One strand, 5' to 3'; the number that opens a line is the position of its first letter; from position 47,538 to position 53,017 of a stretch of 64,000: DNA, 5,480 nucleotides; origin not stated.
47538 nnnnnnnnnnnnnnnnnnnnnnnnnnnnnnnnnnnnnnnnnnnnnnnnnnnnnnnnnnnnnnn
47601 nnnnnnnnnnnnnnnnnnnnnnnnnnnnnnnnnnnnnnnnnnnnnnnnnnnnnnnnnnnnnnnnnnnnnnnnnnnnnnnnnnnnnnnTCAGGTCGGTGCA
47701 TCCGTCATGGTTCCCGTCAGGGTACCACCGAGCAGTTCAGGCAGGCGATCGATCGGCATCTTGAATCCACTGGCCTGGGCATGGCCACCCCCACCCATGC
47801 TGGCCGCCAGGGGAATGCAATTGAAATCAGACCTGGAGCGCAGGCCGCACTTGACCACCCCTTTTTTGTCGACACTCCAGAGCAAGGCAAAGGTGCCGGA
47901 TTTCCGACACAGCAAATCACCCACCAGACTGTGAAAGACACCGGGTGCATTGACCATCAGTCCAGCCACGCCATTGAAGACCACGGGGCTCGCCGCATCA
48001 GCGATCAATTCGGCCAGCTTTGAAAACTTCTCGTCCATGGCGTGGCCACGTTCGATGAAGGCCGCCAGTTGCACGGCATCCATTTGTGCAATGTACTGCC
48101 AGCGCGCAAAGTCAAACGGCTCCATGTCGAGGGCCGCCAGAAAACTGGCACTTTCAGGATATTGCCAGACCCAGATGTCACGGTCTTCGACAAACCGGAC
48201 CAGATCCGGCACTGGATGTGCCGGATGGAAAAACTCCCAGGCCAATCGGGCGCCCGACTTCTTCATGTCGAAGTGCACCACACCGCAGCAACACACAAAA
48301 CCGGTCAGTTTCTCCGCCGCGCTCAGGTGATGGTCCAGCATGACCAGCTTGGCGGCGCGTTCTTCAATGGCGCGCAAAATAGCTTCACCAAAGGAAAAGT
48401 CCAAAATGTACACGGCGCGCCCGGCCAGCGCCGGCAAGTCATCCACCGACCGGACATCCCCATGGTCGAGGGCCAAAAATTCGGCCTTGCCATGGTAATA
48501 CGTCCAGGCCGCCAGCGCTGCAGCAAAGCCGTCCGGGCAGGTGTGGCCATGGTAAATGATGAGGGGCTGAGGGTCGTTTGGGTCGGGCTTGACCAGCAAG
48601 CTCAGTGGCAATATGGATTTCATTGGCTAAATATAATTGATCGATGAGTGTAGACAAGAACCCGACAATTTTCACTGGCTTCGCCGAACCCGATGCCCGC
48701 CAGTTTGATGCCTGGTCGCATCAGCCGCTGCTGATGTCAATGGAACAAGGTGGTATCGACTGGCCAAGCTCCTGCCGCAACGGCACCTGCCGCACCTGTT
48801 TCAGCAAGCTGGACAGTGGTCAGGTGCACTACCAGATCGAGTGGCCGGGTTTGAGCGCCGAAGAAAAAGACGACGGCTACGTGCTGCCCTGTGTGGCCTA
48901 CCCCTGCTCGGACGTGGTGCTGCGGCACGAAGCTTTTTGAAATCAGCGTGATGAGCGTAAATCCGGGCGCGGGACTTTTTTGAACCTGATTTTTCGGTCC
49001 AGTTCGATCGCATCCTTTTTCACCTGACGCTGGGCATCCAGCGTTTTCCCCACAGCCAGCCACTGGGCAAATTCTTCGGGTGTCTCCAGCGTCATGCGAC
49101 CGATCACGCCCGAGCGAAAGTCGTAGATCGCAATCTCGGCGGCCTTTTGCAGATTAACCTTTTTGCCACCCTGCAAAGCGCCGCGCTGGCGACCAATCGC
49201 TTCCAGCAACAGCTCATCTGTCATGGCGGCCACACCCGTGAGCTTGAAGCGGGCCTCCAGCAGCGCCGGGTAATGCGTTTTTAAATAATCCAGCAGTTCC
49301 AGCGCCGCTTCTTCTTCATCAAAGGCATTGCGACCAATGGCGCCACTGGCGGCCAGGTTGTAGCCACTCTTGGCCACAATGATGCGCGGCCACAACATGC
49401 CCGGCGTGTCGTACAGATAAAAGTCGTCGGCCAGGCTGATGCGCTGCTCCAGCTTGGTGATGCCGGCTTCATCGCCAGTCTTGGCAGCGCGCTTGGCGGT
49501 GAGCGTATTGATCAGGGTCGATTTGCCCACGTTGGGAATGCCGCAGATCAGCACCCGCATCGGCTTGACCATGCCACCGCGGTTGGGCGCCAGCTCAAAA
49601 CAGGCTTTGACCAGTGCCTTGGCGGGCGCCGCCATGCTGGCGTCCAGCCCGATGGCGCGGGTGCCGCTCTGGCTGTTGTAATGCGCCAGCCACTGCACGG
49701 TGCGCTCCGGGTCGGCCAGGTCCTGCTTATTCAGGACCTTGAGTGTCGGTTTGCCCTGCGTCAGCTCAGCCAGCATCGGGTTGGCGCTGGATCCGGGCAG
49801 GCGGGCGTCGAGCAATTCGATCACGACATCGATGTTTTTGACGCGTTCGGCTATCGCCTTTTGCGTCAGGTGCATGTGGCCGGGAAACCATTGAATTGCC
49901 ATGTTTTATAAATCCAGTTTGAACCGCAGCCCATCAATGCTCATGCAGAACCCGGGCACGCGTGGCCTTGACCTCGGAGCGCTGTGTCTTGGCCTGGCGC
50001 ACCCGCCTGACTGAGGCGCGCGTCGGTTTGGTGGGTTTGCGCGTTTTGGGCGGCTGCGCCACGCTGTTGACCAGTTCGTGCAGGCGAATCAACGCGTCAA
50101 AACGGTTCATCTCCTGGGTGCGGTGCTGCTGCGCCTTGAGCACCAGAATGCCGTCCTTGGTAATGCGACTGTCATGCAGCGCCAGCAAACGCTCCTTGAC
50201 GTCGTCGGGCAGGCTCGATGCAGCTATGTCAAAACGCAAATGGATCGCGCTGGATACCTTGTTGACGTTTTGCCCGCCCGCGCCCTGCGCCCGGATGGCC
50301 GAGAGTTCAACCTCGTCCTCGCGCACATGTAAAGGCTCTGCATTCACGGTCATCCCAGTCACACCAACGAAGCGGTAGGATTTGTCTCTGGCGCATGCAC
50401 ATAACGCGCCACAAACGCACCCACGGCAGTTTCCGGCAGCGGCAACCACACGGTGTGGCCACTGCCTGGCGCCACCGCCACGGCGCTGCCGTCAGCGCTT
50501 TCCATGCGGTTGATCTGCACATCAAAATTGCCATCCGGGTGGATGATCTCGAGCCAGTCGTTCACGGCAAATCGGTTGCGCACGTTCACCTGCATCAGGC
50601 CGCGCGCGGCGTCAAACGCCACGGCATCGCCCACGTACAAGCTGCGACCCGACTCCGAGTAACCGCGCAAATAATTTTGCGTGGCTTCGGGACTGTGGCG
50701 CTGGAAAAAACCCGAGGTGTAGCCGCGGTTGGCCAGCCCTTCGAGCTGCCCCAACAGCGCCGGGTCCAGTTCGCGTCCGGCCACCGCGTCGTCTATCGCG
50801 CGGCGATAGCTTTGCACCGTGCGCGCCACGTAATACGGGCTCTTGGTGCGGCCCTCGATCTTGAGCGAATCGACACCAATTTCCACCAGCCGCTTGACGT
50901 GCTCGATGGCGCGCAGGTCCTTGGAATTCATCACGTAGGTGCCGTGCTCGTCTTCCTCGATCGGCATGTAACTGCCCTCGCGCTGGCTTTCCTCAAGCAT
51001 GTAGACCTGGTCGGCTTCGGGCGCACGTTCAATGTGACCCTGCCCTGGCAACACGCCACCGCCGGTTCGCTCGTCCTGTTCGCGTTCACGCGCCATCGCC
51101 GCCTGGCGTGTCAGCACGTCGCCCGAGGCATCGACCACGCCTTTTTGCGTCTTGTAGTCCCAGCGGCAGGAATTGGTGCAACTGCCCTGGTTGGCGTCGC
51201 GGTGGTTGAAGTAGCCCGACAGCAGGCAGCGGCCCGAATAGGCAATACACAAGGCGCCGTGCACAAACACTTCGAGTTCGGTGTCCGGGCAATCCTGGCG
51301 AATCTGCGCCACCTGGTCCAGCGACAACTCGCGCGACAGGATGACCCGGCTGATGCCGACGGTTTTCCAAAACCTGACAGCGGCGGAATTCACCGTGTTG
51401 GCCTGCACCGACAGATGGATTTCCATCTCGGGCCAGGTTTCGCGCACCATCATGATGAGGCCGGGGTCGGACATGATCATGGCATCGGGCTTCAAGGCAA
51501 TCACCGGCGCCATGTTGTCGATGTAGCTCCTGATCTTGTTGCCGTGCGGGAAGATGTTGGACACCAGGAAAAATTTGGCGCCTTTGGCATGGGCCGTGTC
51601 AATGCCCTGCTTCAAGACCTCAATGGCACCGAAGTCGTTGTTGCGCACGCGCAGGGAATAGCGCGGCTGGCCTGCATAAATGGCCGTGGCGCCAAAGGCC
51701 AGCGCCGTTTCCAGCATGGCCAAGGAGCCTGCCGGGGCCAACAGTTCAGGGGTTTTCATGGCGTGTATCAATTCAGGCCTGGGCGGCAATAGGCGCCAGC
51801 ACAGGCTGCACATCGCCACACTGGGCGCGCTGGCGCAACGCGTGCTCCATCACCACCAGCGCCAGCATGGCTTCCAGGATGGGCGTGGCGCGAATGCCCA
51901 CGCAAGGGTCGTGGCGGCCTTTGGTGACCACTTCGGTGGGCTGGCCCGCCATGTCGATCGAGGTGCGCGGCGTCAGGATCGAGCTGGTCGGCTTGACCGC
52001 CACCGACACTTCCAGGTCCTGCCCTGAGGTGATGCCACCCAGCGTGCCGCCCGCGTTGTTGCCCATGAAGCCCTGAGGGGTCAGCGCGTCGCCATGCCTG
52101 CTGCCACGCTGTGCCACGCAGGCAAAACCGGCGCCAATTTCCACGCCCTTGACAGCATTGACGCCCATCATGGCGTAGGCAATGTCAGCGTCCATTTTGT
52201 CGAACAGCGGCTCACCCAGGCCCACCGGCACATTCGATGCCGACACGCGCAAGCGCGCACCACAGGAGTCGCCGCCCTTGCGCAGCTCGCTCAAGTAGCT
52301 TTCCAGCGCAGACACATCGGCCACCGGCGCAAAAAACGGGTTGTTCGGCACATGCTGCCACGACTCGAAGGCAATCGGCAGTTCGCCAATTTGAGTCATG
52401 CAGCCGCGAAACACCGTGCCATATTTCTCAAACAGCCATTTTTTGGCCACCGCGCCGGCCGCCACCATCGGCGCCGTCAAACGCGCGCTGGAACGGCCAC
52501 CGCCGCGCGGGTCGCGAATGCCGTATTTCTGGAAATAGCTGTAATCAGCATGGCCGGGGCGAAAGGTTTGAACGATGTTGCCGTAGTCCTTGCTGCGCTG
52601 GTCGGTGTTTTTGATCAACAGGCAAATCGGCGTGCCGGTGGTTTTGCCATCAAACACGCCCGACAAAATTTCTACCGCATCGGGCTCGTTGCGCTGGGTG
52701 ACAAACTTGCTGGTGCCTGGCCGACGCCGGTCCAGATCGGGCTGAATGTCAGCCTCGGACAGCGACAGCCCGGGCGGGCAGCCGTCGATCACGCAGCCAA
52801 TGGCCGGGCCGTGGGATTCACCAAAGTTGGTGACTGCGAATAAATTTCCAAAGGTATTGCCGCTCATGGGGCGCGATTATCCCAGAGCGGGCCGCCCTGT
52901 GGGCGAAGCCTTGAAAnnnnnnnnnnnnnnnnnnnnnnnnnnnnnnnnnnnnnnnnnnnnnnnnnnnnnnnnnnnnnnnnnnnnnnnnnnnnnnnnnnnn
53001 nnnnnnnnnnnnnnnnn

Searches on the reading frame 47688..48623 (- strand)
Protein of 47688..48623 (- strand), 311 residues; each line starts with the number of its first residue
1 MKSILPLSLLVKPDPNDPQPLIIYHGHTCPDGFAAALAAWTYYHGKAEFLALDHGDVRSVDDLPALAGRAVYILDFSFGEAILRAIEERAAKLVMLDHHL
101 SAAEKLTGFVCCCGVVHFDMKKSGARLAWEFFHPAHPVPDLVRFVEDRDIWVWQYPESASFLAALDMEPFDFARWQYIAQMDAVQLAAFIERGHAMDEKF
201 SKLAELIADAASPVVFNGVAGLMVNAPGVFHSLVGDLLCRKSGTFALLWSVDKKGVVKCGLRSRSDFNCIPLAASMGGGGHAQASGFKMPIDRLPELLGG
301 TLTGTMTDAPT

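Call 50: search_protein_families(library=pfam, proteins=[window:47688-48623:-], max_evalue=0.00001)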
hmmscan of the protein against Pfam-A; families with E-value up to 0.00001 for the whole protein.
window:47688-48623:- (311 aa): 1 family
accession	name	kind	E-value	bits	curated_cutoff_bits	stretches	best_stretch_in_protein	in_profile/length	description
PF02272.25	DHHA1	-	1.8e-06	28.7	25.9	1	228-298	16-93/102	DHHA1 domain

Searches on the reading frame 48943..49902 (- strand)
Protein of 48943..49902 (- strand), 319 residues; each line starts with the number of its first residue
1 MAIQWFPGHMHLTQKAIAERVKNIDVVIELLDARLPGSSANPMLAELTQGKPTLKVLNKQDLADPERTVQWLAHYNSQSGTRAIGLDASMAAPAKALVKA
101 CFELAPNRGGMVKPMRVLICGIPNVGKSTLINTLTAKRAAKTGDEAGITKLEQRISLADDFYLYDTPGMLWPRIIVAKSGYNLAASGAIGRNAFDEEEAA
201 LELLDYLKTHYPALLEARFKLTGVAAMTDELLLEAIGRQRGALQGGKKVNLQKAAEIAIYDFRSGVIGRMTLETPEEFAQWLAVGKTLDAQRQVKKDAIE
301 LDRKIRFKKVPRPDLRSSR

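Call 50: search_protein_families(library=pfam, proteins=[window:48943-49902:-], max_evalue=0.00001)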
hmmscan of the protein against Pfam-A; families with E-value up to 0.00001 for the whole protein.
window:48943-49902:- (319 aa): 3 families
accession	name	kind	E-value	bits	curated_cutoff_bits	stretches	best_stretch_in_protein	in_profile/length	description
PF01926.29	MMR_HSR1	-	1.4e-15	57.8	21.9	1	116-175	1-57/113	50S ribosome-binding GTPase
PF02421.24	FeoB_N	-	3.3e-07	30.4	27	1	116-169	2-57/156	Ferrous iron transport protein B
PF03193.22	RsgA_GTPase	-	3.7e-07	30.6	30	1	15-169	17-168/174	RsgA GTPase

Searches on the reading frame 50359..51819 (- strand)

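Call 50: search_protein_families(library=pfam, proteins=[window:50359-51819:-], max_evalue=0.00001)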
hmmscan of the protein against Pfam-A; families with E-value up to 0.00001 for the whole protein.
window:50359-51819:- (486 aa): 2 families
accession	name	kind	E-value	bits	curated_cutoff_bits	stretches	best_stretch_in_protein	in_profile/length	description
PF01136.24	Peptidase_U32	-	8.2e-89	297.3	22.4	1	101-376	6-231/233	Peptidase family U32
PF16325.11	Peptidase_U32_C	-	2.9e-16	59.8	28.2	1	395-465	5-75/83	Peptidase family U32 C-terminal domain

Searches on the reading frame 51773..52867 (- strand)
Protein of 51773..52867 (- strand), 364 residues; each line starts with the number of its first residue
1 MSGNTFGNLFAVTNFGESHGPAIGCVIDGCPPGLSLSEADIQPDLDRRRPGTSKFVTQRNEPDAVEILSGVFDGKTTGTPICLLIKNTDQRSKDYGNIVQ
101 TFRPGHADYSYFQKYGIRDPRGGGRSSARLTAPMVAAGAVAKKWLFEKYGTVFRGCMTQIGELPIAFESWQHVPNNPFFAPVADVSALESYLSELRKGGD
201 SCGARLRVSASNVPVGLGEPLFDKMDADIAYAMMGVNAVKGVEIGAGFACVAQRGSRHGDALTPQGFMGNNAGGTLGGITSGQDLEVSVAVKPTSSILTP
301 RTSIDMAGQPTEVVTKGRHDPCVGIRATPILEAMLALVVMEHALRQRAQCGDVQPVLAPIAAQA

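Call 50: search_protein_families(library=pfam, proteins=[window:51773-52867:-], max_evalue=0.00001)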
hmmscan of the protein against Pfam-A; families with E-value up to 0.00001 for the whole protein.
window:51773-52867:- (364 aa): 1 family
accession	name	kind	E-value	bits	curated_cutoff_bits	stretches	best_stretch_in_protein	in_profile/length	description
PF01264.26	Chorismate_synt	-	3.5e-126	420.8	27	1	10-344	1-327/327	Chorismate synthase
